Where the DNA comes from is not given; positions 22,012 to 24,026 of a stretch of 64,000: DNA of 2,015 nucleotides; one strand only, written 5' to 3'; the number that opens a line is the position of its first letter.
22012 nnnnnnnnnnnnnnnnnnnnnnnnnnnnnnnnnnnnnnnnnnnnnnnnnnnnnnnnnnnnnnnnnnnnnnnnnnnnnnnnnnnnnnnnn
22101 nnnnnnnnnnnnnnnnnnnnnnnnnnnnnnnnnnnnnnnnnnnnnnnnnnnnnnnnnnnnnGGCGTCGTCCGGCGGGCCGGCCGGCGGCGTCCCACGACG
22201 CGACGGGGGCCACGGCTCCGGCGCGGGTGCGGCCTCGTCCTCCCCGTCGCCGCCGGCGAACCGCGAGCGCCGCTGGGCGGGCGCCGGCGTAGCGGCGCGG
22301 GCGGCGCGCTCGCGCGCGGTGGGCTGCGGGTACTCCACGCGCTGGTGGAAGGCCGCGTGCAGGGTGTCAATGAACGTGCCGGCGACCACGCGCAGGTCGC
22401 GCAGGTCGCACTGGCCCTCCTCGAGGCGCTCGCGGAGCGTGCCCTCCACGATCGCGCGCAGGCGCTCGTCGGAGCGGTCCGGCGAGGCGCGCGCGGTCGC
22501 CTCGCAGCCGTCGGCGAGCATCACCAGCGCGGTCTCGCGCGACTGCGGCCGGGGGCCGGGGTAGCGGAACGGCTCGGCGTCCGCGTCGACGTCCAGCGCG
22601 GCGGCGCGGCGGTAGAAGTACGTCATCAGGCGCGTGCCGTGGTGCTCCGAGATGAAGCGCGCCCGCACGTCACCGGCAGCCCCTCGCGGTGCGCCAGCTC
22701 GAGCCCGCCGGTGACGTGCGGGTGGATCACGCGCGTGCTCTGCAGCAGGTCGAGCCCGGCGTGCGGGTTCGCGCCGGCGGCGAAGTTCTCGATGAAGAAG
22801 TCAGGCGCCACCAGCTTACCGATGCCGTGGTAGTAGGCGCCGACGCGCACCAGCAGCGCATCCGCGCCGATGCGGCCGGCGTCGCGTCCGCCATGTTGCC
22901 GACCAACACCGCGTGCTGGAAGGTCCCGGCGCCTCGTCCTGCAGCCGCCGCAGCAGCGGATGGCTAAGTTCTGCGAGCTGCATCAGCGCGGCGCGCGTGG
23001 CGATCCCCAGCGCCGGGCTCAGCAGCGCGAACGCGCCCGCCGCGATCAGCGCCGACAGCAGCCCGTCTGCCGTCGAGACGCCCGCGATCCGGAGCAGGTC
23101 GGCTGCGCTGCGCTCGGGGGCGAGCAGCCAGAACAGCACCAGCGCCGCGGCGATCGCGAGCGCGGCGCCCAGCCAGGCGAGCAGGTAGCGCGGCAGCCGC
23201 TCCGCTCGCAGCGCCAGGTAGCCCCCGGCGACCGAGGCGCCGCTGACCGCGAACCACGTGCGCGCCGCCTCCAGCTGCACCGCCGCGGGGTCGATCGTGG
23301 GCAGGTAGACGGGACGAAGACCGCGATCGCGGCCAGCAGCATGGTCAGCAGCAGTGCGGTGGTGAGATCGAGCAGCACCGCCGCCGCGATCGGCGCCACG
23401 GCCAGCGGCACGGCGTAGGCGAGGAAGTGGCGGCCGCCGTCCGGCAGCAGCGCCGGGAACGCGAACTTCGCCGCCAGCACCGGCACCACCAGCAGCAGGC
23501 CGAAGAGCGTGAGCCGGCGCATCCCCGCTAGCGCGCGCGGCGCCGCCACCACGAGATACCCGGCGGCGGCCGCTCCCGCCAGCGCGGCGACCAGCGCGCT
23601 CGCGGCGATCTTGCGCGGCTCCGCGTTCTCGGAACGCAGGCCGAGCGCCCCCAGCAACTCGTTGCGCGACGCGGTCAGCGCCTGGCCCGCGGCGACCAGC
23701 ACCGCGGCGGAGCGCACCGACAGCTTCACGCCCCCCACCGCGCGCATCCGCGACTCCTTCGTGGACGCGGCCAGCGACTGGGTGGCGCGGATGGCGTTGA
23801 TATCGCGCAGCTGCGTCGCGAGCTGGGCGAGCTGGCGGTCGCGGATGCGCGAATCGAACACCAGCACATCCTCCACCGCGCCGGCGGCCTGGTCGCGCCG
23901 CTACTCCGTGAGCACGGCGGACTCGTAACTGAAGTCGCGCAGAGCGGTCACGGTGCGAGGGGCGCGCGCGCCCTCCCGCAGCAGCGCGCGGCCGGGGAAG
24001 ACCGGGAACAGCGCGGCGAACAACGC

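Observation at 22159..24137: PgpH/YqfF-family 7TM-HD phosphohydrolase gene carrying five independent lesions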

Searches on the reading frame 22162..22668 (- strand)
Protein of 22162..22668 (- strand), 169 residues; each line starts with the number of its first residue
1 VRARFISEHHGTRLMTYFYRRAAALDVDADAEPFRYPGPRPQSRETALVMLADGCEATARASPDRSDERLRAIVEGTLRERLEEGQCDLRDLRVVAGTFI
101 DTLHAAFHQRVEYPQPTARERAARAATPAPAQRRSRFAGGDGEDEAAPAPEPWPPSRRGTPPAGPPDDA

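Call 5: search_protein_families(library=pfam, proteins=[window:22162-22668:-], max_evalue=0.01)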
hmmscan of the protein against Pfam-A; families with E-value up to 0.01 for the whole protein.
seq(169 aa): 0 families

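Call 66: find_related_loci(query=window:22162-22668:-, collection=metagenome_contigs, flank=3000)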
Query window:22162-22668:- (169 aa) in metagenome_contigs; peptide patterns used: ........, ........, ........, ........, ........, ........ (x = any residue, [..] = any of these).
600 stretches matched a pattern (row limit reached: there are more); 280 encode a relative of the query (tblastn E <= 1e-3); the best 80 are kept; 80 distinct loci.
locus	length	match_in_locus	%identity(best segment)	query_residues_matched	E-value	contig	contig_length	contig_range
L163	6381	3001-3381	61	3-124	1e-44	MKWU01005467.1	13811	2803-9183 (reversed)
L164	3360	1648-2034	60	5-130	4e-44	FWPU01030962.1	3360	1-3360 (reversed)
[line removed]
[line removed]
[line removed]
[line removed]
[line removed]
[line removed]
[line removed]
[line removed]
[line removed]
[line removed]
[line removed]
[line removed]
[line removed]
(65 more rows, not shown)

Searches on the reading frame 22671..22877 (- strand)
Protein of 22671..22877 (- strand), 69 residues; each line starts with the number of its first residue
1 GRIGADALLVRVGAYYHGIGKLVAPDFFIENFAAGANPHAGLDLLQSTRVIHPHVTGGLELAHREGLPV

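Call 5: search_protein_families(library=pfam, proteins=[window:22671-22877:-], max_evalue=0.01)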
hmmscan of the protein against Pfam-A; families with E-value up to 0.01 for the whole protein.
seq(69 aa): 1 family
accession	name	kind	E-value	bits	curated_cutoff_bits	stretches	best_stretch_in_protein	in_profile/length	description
PF01966.28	HD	-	0.0016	19.1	22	1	3-67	19-71/116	HD domain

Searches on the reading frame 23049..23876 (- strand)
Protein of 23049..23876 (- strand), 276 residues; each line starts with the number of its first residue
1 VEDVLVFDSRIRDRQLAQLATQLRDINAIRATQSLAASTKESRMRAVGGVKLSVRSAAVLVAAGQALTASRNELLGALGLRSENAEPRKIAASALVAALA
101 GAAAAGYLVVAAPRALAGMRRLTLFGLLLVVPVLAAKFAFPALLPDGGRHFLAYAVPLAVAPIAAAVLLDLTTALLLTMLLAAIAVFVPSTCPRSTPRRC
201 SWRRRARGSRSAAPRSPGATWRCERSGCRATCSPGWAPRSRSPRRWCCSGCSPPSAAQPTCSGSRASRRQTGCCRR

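Call 63: find_homologous_proteins(query=window:23049-23876:-, max_evalue=1e-10)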
Query window:23049-23876:- (276 aa): 1 proteins with E <= 1e-10 among 8000 candidates.
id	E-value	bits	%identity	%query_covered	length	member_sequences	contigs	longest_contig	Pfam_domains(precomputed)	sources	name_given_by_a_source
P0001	4.1e-163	559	100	98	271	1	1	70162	-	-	-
